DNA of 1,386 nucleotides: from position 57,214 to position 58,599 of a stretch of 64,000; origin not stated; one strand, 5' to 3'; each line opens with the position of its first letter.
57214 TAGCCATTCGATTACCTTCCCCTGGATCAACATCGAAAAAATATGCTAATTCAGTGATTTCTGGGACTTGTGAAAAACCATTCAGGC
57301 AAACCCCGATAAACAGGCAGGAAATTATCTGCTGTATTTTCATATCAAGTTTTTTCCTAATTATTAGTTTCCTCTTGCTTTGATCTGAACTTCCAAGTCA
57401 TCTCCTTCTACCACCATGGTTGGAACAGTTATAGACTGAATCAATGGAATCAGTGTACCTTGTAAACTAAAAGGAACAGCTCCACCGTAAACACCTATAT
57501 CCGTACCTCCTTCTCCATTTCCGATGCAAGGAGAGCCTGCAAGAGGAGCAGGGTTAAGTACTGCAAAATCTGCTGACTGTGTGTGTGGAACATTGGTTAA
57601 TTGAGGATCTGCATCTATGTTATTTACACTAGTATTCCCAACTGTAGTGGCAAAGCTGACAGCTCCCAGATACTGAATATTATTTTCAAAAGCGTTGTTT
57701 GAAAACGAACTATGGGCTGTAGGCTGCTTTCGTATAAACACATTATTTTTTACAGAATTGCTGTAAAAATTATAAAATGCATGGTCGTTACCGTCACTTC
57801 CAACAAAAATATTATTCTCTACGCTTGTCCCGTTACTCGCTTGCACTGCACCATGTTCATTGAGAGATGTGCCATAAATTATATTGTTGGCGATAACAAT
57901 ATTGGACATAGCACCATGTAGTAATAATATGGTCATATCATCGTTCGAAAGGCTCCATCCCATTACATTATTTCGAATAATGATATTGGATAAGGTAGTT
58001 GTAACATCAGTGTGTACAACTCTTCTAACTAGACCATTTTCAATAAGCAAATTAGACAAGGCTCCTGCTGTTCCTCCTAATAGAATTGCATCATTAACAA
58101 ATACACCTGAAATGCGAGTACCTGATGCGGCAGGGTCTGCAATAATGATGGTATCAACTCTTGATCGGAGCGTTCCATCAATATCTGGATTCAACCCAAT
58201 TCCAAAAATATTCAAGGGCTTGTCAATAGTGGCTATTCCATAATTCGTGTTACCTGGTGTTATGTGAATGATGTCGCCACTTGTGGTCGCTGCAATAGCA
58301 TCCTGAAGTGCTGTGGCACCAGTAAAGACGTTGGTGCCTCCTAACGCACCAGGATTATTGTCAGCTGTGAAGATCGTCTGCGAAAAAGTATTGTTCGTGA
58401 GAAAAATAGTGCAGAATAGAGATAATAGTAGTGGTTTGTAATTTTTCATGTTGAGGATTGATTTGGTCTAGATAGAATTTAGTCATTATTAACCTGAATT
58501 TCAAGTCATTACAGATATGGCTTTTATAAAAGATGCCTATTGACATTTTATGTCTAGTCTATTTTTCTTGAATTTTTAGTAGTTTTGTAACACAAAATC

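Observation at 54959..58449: Beta-helix protein paired with a seven-repeat 'DPG' T9SS protein: candidate piggy-back secretion or multivalent display system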

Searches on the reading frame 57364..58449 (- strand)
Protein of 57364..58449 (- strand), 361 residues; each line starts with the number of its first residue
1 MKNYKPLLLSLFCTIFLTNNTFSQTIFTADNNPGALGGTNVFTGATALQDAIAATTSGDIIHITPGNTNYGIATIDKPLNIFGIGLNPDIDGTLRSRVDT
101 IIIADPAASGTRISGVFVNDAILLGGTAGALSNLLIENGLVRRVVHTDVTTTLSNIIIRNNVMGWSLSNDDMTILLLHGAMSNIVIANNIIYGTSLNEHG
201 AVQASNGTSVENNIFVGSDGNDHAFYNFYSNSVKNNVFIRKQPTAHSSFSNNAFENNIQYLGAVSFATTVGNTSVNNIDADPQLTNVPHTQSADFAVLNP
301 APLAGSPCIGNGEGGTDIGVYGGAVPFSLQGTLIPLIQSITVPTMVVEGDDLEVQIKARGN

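Call 3: search_protein_families(library=pfam, proteins=[window:57364-58449:-], max_evalue=0.1)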
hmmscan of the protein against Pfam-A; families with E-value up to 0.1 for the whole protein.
window:57364-58449:- (361 aa): 0 families

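Call 4: search_protein_families(library=ncbifam, proteins=[window:57364-58449:-], max_evalue=0.1)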
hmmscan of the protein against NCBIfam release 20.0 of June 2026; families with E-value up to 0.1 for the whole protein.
window:57364-58449:- (361 aa): 0 families

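Call 6: find_homologous_proteins(query=window:57364-58449:-)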
Query window:57364-58449:- (361 aa): 117 proteins with E <= 0.001 among 8000 candidates.
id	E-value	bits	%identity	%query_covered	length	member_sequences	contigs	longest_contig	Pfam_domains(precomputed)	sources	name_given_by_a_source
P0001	7.2e-230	780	100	100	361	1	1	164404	-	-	-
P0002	2.3e-152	525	72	100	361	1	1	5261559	-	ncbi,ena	-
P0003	4.0e-114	399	57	99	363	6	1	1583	-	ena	-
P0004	1.4e-113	398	57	100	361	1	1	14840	-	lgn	-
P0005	6.3e-113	396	58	100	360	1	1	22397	-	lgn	-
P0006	9.8e-113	395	56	97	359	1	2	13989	-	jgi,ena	-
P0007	1.7e-111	391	58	94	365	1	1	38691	-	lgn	-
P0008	1.1e-110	388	56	99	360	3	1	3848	-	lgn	-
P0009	1.6e-109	384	55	100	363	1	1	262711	-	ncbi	-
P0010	4.1e-108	380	57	96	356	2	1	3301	-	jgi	jgi:hypothetical protein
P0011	4.1e-107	376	55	99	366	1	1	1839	-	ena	-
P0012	5.0e-106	373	57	94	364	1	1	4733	-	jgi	jgi:hypothetical protein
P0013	7.6e-106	372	55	93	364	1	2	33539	-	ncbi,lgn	ncbi:MAG: hypothetical protein WAU36_15775 [Cyclobacteriaceae bacterium]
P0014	9.1e-106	372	54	98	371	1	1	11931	-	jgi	jgi:hypothetical protein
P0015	1.9e-105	371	55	94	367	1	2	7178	-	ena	-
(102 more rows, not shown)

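Call 7: search_solved_structures(query=window:57364-58449:-, max_evalue=10)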
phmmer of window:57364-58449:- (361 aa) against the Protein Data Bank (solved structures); distinct sequences matched with E-value up to 10: 0.

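Call 12: find_related_loci(query=A2, collection=genome_contigs, flank=8000)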
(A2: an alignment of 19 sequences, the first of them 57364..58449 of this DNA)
Query A2 (361 aa) in genome_contigs; peptide patterns used: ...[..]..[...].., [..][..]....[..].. (x = any residue, [..] = any of these).
93 stretches matched a pattern; 37 encode a relative of the query (tblastn E <= 1e-3); 37 distinct loci.
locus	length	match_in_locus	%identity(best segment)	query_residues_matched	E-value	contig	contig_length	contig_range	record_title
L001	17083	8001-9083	72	1-361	3e-159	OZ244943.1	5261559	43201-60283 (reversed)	MAG: Reichenbachiella sp. isolate a3e05d79-69d8-4949-a7ba-618a7e226566 genome assembly, chromosome: 1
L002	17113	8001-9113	55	1-361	2e-117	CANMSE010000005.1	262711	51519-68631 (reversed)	uncultured Fulvivirga sp. isolate 2-959.fasta genome assembly, contig: NODE_5, whole genome shotgun sequence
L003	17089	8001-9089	54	1-361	2e-112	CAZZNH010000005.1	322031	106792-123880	MAG TPA_asm: uncultured Ohtaekwangia sp. isolate SRP287453_co1_322 genome assembly, contig: NODE_8_length_322031_cov_9.0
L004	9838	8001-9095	55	5-361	2e-111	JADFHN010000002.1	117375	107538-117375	MAG: Bacteroidetes bacterium isolate B34T3L8 B34T3L8_NODE19, whole genome shotgun sequence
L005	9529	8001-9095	55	5-361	7e-111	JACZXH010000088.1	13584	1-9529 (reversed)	MAG: Bacteroidetes bacterium isolate B22T3L14 B22T3L14_NODE3141, whole genome shotgun sequence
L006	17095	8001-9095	53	4-361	5e-111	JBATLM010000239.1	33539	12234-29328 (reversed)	MAG: Cyclobacteriaceae bacterium isolate MFD10474_ilm_asm_bin56 k127_246205, whole genome shotgun sequence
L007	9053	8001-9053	54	7-361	2e-110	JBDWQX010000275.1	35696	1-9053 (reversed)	MAG: Cyclobacteriaceae bacterium isolate LC.02.F.A2_479_102 LC_02_F_A2_479_102_000000000275, whole genome shotgun sequen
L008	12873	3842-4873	54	23-361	7e-109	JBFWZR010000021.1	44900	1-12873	MAG: Cyclobacteriaceae bacterium isolate CA_2019_TPBS_192 NODE_4886_length_44900_cov_4.185268_TPBS, whole genome shotgun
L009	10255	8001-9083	53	6-361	2e-108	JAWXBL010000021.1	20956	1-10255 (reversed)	MAG: Cytophagales bacterium isolate MP6IB1.15 k99_618511, whole genome shotgun sequence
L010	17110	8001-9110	49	1-361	2e-89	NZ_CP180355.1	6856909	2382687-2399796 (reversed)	MAG: Imperialibacter sp. isolate tig00000051 chromosome, complete genome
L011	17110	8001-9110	49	1-361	2e-88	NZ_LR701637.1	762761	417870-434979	Imperialibacter sp. EC-SDR9 isolate IMPR6, whole genome shotgun sequence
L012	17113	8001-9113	49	1-361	2e-87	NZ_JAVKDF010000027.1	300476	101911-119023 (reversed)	MAG: Imperialibacter sp. isolate F3-SA18-06 k141_76512, whole genome shotgun sequence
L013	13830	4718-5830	49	1-361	1e-87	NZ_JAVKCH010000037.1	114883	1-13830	MAG: Imperialibacter sp. isolate F4-SAH-14 k141_34413, whole genome shotgun sequence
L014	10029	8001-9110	50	1-361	3e-87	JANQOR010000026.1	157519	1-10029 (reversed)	MAG: Cyclobacteriaceae bacterium isolate IP29b_bin.14 k99_2111067, whole genome shotgun sequence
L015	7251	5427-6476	37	7-361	1e-56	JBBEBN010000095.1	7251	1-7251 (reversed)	MAG: Cyclobacteriaceae bacterium isolate LejiaF_48_12 Lejia_F_13462_length_7251_cov_6, whole genome shotgun sequence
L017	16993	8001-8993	31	9-361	1e-23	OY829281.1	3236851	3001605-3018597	MAG: Balneolaceae bacterium isolate c63fa63d-abcb-44aa-a049-ecdd770e9aed genome assembly, chromosome: 1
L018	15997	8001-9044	29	8-358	5e-23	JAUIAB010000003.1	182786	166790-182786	MAG: Bacteroidia bacterium isolate 5_bin.25 NODE_127_length_182786_cov_2.081096, whole genome shotgun sequence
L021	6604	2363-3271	29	48-359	3e-17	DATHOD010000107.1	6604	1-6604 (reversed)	MAG TPA_asm: Bacteroidia bacterium isolate SMAG_U12675 k141_2155864, whole genome shotgun sequence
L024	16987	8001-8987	26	21-360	1e-14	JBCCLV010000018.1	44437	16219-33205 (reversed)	MAG: Bacteroidota bacterium isolate P01_C01_bin.35 k141_195582_length_44437_cov_9.4216, whole genome shotgun sequence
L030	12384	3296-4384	26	1-356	4e-11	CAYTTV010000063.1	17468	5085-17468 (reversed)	MAG TPA_asm: uncultured Roseivirgaceae bacterium isolate SRP220891_co3_375 genome assembly, contig: NODE_4323_length_174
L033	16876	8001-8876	26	51-358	1e-8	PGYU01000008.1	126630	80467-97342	MAG: Ignavibacteriae bacterium HGW-Ignavibacteriae-1 08E140C01_z5_2013_Ig3399_v2_scaffold_196, whole genome shotgun sequ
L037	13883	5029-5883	24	5-323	5e-5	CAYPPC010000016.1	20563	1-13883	MAG TPA_asm: uncultured Paludibacter sp. isolate SRP294416_co3_64 genome assembly, contig: NODE_3975_length_20563_cov_4.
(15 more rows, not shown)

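Call 30: find_homologous_proteins(query=L021:3382-5181:+)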
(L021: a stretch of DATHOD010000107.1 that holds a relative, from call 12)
Query L021:3382-5181:+ (600 aa): 407 proteins with E <= 0.001 among 8000 candidates; the best 120 are listed.
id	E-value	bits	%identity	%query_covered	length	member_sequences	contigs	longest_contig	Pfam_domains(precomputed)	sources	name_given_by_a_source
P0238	0.0e+0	1181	65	100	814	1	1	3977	PF13573.13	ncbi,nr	ncbi:MAG TPA: SprB repeat-containing protein, partial [Bacteroidia bacterium]|nr:SprB repeat-contain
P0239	4.4e-273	925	61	100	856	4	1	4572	PF05238.19,PF13573.13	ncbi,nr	ncbi:MAG TPA: SprB repeat-containing protein, partial [Bacteroidia bacterium]|nr:SprB repeat-contain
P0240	4.0e-146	506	41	43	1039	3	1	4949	PF07495.20,PF21868.4,PF18962.8,PF26111.1,PF19077.7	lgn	-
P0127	3.9e-141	490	35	45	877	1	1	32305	PF07495.20,PF18962.8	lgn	-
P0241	6.9e-122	426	39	43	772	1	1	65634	PF07495.20,PF21868.4,PF18962.8,PF18565.8,PF19077.7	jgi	jgi:hypothetical protein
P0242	3.4e-117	411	42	43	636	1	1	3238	PF07495.20,PF00801.27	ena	-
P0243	1.6e-115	405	42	43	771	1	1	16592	PF07495.20,PF21868.4,PF18962.8,PF27503.1,PF19077.7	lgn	-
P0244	1.5e-114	402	48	45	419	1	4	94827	PF18962.8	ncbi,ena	-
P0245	1.1e-111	393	38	43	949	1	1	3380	PF07495.20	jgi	jgi:hypothetical protein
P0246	2.3e-108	382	37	42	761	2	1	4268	PF07495.20,PF17583.8,PF18962.8,PF20981.3,PF17799.8,PF19077.7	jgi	jgi:hypothetical protein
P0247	8.2e-108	380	39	43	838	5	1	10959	PF21868.4,PF13585.13,PF19081.7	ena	-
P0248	9.4e-107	376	38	44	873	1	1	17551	PF07495.20,PF21868.4,PF18962.8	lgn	-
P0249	1.2e-106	376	32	42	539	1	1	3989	PF07495.20,PF21868.4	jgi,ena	-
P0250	5.0e-105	371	49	43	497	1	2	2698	PF18962.8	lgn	-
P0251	1.4e-104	369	57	55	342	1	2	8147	-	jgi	jgi:hypothetical protein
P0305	1.6e-77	280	42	42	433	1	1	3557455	PF07495.20,PF18962.8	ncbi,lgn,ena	-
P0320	7.1e-72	261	42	37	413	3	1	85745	PF11974.15,PF17802.8,PF13620.13,PF22904.4,PF17210.10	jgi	jgi:hypothetical protein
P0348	3.4e-66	242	37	37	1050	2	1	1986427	-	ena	-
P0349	1.5e-65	240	34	43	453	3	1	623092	-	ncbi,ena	-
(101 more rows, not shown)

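Call 36: search_solved_structures(query=A1, max_evalue=10, show_alignments=2)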
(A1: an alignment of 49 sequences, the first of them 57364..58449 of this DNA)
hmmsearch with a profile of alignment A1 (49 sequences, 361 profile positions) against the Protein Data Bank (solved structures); distinct sequences matched with E-value up to 10: 9.
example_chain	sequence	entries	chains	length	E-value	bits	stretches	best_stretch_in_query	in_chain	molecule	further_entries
7dmk_A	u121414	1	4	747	3.4e-05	26.1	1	145-243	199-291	BcAlyPL6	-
2pyg_A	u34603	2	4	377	6.7e-05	25.1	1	124-242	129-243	Poly(beta-D-mannuronate) C5 epimerase 4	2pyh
8bwk_A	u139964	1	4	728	0.0056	18.8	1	196-263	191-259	Alginate lyase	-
6qps_A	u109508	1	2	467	0.019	17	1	121-246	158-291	Polysaccharide Lyase Family 6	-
7o84_A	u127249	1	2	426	0.04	16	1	198-263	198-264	Alginate lyase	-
7o7a_A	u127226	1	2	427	0.04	16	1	198-263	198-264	Aliginate lyase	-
5gqc_A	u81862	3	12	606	0.21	13.6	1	176-279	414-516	Lacto-N-biosidase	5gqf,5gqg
5c1c_A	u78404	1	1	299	3.1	9.7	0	33-94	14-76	Pectinesterase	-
24mr_A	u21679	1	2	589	5.3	9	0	123-212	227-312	Lacto-N-biosidase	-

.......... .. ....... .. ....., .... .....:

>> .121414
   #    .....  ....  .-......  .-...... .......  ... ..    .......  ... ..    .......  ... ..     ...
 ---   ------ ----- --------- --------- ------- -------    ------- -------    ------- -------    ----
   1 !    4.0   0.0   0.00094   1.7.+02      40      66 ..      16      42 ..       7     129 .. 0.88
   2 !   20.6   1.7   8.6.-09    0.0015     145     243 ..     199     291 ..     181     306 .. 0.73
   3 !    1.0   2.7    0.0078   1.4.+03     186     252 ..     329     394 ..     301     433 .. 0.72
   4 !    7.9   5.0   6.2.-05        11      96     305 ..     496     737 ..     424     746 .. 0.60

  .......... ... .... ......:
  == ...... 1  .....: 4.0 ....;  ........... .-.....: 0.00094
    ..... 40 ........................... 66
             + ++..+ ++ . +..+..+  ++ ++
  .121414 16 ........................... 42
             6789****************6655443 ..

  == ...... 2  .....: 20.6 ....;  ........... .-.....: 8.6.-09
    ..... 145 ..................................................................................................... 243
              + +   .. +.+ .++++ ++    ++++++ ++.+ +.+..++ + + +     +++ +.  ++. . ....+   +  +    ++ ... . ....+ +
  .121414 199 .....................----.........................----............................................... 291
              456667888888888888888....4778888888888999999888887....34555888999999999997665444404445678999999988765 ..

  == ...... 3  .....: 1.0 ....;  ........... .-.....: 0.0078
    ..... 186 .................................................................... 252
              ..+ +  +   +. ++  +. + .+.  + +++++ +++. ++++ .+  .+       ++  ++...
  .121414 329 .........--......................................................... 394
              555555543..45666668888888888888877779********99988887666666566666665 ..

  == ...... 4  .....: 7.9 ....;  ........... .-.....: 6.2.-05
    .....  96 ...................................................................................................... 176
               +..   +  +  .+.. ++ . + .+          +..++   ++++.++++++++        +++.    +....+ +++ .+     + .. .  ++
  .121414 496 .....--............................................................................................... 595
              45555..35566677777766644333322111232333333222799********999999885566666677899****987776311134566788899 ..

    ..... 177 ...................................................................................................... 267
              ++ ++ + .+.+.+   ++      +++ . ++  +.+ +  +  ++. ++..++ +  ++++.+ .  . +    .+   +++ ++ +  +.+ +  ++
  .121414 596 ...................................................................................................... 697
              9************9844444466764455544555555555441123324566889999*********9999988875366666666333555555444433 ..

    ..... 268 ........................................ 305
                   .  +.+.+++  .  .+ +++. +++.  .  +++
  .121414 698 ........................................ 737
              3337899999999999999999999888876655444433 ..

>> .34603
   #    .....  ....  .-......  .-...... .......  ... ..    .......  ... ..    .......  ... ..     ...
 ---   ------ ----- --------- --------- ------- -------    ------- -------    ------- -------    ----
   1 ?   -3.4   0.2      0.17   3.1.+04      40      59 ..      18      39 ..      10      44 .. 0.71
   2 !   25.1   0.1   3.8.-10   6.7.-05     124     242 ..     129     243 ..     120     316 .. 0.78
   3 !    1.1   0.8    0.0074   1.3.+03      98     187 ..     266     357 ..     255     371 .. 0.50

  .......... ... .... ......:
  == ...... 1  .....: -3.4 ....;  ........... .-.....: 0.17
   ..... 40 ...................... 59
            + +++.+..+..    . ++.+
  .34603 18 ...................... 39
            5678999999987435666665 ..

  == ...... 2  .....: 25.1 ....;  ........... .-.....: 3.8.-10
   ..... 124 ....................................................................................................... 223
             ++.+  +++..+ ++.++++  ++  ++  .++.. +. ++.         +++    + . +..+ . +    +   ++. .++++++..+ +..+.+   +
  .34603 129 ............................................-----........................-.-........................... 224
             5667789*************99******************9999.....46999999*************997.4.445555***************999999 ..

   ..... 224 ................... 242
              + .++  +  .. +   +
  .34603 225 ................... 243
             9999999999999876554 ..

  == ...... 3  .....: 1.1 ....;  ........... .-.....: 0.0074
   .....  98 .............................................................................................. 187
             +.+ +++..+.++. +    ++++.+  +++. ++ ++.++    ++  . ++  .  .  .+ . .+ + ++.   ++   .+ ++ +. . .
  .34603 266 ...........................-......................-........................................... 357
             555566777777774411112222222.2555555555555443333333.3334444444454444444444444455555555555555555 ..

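Call 54: search_protein_families(library=pfam, proteins=[L003:9093-11951:+, L010:9134-14569:+, L017:9041-14695:+, L024:8997-12347:+, L033:8925-10811:+, L018:9077-11722:+, L030:4417-5751:+, L037:6025-10191:+], max_evalue=0.001)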
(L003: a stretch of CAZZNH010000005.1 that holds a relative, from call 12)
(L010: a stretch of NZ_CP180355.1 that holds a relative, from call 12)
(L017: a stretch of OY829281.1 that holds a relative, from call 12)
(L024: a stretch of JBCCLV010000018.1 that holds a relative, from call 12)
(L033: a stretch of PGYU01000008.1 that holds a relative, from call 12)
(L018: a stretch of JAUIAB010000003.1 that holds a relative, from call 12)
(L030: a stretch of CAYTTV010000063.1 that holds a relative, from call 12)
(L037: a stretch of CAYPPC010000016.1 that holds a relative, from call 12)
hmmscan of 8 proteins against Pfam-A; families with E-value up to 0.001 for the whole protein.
L003:9093-11951:+ (953 aa): 3 families
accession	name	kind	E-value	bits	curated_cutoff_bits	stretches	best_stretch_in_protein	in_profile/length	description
PF13585.12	CHU_C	-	4.8e-23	81.5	27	1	861-951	1-86/86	CHU_C Type IX secretion signal domain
PF17963.7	Big_9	-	8.7e-13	49.4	23.6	2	673-758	4-88/89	Bacterial Ig domain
PF18911.6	PKD_4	-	3.7e-06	27.3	27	0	352-393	35-74/85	PKD domain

L010:9134-14569:+ (1812 aa): 10 families
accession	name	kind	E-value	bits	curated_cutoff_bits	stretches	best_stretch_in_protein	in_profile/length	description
PF13855.12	LRR_8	-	1.9e-14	53.6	27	2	1332-1388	3-61/61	Leucine rich repeat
PF19077.6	Big_13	-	1.1e-11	45.6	27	0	178-239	38-95/102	Bacterial Ig-like domain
PF18962.6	Por_Secre_tail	-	2.2e-11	44.3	27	1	1731-1799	1-68/75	Secretion system C-terminal sorting domain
PF13620.12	CarboxypepD_reg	-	1.3e-09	38.7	32.3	1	1638-1677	22-59/82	Carboxypeptidase regulatory-like domain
PF13927.12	Ig_3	-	6.8e-09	36.6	30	0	1418-1473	13-78/78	Immunoglobulin domain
PF19078.6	Big_12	-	9.1e-09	35.9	27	1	981-1071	1-94/102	Bacterial Ig-like domain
PF12799.13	LRR_4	-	1e-08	35.6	27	1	1355-1394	2-43/44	Leucine Rich repeats (2 copies)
PF07495.19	Y_Y_Y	-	4.8e-07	30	26.6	0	1650-1674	22-46/65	Y_Y_Y domain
PF00560.39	LRR_1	-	1.1e-05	25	20.6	0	1152-1168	1-18/23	Leucine Rich Repeat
PF23598.1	LRR_14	-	6.5e-05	22.3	40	0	634-674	60-101/353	Leucine-rich repeat region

L017:9041-14695:+ (1885 aa): 4 families
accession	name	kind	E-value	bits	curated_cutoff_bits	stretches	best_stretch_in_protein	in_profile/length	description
PF25788.1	Ig_Rha78A_N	-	8.4e-22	77.9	27.4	0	1587-1674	13-99/105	Rha78A-like, N-terminal immunoglobulin domain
PF18962.6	Por_Secre_tail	-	5.5e-11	43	27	1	1806-1881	2-73/75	Secretion system C-terminal sorting domain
PF07495.19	Y_Y_Y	-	0.00019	21.7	26.6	0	392-428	29-64/65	Y_Y_Y domain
PF13585.12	CHU_C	-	0.00051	20.6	27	0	1822-1872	25-72/86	CHU_C Type IX secretion signal domain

L024:8997-12347:+ (1117 aa): 9 families
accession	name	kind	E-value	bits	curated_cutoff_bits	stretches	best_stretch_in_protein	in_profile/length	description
PF00028.23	Cadherin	-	9e-33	113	28.8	3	646-731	2-92/93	Cadherin domain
PF13385.13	Laminin_G_3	-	5.1e-15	56.4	27.6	1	461-629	2-151/151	Concanavalin A-like lectin/glucanases superfamily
PF17963.7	Big_9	-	9.7e-15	55.7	23.6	3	840-921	1-77/89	Bacterial Ig domain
PF01833.30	TIG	-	3.9e-13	49.7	20.9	1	329-406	1-79/84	IPT/TIG domain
PF23592.1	Cadherin_CELSR2_9th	-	5e-10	39.8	36.8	1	651-727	21-97/100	CELSR2-like, ninth cadherin domain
PF17803.7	Cadherin_4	-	3.5e-09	37.5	25.1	2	838-896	9-69/71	Bacterial cadherin-like domain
PF18962.6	Por_Secre_tail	-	7e-08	33.1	27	1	1043-1104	1-65/75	Secretion system C-terminal sorting domain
PF22914.2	Fibulin_C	-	4.9e-06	27.2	24.6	0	647-732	8-98/99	Fibulin C-terminal Ig-like domain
PF19077.6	Big_13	-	7.5e-05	23.6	27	0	121-164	49-91/102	Bacterial Ig-like domain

L033:8925-10811:+ (629 aa): 2 families
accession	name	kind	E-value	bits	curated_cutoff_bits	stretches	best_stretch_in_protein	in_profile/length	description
PF18911.6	PKD_4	-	1.2e-11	45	27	1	408-455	31-78/85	PKD domain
PF00801.26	PKD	-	1.4e-08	35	23.5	1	402-448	17-68/80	PKD domain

L018:9077-11722:+ (882 aa): 6 families
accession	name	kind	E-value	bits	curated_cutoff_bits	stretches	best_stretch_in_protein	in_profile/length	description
PF18962.6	Por_Secre_tail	-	6.1e-09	36.5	27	1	805-873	1-67/75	Secretion system C-terminal sorting domain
PF17963.7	Big_9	-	3.6e-08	34.6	23.6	0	535-613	3-77/89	Bacterial Ig domain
PF17892.7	Cadherin_5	-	2.7e-07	30.7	26.5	0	428-511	1-84/98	Cadherin-like domain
PF18911.6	PKD_4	-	5.8e-06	26.7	27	0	260-331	14-83/85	PKD domain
PF19077.6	Big_13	-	3.1e-05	24.8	27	0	215-252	60-98/102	Bacterial Ig-like domain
PF00801.26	PKD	-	4e-05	24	23.5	0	284-318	31-67/80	PKD domain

L030:4417-5751:+ (445 aa): 2 families
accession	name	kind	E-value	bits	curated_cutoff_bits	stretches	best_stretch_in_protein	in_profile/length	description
PF13585.12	CHU_C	-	3.2e-25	88.5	27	1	354-443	2-86/86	CHU_C Type IX secretion signal domain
PF17963.7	Big_9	-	5.2e-11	43.7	23.6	1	254-346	1-89/89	Bacterial Ig domain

L037:6025-10191:+ (1389 aa): 1 family
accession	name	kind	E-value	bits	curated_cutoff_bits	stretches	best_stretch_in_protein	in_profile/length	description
PF18962.6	Por_Secre_tail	-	3e-08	34.3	27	1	1316-1387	3-74/75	Secretion system C-terminal sorting domain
